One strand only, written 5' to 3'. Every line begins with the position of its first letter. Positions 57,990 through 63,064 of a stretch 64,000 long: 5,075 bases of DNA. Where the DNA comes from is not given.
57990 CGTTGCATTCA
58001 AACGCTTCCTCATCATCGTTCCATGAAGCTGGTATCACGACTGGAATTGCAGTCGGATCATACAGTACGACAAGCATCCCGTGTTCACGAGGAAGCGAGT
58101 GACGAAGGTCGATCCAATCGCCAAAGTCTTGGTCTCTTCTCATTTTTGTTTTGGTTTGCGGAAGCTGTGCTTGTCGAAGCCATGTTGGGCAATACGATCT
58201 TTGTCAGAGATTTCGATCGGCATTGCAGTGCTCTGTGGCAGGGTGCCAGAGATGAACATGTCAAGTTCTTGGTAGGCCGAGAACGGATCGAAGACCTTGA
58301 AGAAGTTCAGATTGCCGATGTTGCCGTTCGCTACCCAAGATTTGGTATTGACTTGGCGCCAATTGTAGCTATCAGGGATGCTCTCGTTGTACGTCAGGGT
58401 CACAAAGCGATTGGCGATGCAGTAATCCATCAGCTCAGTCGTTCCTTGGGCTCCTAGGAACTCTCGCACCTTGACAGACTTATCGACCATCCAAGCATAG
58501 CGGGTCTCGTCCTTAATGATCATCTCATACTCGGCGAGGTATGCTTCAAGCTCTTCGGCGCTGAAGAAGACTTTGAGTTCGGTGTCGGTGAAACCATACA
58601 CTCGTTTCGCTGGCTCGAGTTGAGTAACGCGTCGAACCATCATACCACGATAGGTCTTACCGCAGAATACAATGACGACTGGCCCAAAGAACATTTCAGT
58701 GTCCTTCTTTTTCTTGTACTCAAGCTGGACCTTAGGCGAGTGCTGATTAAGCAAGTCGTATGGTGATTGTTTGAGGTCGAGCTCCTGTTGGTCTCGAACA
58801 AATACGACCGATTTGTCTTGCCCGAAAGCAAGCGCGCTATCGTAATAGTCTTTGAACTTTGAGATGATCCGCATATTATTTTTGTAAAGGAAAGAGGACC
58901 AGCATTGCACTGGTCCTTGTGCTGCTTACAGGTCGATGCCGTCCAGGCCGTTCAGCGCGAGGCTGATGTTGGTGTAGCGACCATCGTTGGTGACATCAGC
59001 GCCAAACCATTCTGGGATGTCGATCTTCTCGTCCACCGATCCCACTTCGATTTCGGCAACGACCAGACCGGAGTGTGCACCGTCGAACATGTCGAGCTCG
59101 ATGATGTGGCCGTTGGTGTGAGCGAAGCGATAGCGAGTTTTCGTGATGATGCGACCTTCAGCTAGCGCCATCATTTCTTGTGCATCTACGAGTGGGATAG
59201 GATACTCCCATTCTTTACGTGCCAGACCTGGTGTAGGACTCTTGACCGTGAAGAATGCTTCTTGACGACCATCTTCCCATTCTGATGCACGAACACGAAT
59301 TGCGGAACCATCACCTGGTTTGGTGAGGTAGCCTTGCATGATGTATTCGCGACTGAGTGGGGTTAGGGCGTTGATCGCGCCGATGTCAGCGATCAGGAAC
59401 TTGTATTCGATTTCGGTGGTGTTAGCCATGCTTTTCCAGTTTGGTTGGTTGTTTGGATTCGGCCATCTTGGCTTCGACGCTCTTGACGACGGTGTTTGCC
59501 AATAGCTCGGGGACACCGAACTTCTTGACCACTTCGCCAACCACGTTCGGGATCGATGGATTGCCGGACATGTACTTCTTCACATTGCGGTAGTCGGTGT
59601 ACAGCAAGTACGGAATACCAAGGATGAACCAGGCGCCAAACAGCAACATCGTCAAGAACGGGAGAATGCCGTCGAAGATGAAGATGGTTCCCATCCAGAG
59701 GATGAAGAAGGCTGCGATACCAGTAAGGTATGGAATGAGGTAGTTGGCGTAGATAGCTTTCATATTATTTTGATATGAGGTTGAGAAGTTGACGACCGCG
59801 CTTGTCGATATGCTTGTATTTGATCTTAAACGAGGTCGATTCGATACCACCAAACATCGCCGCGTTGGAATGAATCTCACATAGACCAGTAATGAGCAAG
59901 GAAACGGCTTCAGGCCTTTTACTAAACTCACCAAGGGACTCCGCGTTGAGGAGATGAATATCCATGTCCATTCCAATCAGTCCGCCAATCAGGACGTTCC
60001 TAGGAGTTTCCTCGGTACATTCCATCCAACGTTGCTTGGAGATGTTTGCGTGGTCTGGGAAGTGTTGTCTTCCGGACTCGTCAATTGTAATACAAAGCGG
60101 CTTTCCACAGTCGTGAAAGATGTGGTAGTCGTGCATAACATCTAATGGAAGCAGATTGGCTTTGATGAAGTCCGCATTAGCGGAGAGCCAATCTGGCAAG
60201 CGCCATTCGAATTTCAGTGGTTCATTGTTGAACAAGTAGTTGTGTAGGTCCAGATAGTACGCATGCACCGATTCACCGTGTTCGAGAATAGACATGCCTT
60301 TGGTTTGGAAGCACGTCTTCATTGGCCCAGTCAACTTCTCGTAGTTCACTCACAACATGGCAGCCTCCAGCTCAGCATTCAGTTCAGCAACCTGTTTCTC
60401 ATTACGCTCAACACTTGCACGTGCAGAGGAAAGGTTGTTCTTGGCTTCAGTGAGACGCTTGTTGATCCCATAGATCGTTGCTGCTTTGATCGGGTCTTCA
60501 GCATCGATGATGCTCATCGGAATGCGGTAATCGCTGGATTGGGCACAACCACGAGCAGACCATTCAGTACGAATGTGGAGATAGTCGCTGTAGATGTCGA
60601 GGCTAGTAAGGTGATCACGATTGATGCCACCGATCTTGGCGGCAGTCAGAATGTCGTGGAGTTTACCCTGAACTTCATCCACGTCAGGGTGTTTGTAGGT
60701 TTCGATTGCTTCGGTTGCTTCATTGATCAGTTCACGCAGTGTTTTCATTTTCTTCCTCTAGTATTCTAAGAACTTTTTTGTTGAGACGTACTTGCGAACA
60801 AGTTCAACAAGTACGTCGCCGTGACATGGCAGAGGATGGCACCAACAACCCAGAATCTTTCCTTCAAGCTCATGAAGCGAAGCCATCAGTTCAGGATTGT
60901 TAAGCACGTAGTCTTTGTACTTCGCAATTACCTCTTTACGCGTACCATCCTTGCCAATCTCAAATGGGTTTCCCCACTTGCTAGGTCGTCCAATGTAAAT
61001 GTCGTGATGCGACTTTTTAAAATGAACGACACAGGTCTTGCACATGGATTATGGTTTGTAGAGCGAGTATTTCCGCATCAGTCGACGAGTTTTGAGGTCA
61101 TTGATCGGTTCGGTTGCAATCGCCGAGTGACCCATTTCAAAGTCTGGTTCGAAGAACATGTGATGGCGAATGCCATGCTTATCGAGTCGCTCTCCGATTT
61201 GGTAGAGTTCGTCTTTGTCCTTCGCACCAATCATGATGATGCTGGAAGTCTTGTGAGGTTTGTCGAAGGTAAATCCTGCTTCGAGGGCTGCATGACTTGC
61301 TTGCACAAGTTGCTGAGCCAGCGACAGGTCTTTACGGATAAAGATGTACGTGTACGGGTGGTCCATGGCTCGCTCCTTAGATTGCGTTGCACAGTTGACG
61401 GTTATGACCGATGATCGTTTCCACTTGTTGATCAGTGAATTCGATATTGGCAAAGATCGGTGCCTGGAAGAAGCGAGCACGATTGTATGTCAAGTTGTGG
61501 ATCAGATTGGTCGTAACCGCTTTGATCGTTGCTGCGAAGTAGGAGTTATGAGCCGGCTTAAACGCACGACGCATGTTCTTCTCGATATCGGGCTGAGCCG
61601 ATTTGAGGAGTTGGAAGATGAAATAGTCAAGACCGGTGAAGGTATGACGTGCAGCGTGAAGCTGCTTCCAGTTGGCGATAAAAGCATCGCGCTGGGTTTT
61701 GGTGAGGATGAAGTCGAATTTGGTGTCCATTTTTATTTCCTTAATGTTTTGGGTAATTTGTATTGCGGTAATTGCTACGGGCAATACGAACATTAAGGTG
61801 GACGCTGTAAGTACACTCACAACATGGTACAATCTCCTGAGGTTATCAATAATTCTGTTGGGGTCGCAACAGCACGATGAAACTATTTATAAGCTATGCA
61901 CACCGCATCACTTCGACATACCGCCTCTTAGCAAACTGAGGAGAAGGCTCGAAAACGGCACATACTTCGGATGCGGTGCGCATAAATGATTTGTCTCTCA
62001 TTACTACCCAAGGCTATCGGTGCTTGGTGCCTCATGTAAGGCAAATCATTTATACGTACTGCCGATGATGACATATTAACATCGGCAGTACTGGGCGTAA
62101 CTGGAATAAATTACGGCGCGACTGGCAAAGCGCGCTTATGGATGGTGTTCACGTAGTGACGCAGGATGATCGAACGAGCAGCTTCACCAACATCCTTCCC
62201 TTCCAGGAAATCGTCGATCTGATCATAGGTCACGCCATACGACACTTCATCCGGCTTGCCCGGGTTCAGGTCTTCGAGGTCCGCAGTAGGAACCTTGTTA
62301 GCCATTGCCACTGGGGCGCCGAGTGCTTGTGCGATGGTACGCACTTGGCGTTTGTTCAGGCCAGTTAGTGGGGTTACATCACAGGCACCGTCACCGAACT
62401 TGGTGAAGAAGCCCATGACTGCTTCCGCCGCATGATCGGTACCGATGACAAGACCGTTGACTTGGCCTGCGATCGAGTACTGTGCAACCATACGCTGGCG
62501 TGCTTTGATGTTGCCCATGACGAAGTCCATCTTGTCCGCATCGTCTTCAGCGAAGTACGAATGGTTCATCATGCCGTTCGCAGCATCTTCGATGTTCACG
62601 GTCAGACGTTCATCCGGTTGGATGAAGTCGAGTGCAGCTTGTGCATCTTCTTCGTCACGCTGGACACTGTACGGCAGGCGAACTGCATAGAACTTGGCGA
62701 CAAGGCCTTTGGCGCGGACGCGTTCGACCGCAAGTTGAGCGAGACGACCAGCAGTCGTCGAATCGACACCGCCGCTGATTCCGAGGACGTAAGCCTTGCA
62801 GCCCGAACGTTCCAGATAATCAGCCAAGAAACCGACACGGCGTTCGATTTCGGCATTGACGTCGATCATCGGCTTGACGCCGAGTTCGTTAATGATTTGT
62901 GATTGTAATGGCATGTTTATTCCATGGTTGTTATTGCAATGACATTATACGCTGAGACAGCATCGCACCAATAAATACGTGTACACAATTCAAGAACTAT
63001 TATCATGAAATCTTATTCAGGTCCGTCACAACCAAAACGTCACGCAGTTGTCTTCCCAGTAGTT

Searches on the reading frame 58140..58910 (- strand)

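Call 66: search_protein_families(library=phrogs, proteins=[window:58140-58910:-], max_evalue=0.00001)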
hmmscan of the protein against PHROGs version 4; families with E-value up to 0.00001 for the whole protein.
window:58140-58910:- (256 aa): 1 family
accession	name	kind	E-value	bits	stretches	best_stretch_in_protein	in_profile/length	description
phrog_4243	-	unknown function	4.9e-21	77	1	13-254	1-231/232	-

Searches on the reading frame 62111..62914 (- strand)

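Call 66: search_protein_families(library=phrogs, proteins=[window:62111-62914:-], max_evalue=0.00001)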
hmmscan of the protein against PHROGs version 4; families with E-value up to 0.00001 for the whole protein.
window:62111-62914:- (267 aa): 2 families
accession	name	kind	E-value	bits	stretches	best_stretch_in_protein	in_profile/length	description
phrog_11189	-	other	4.9e-50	171.4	1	18-263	6-247/256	NAD synthetase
phrog_36784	-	other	9.7e-12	45.1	1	30-195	299-471/594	NAD synthetase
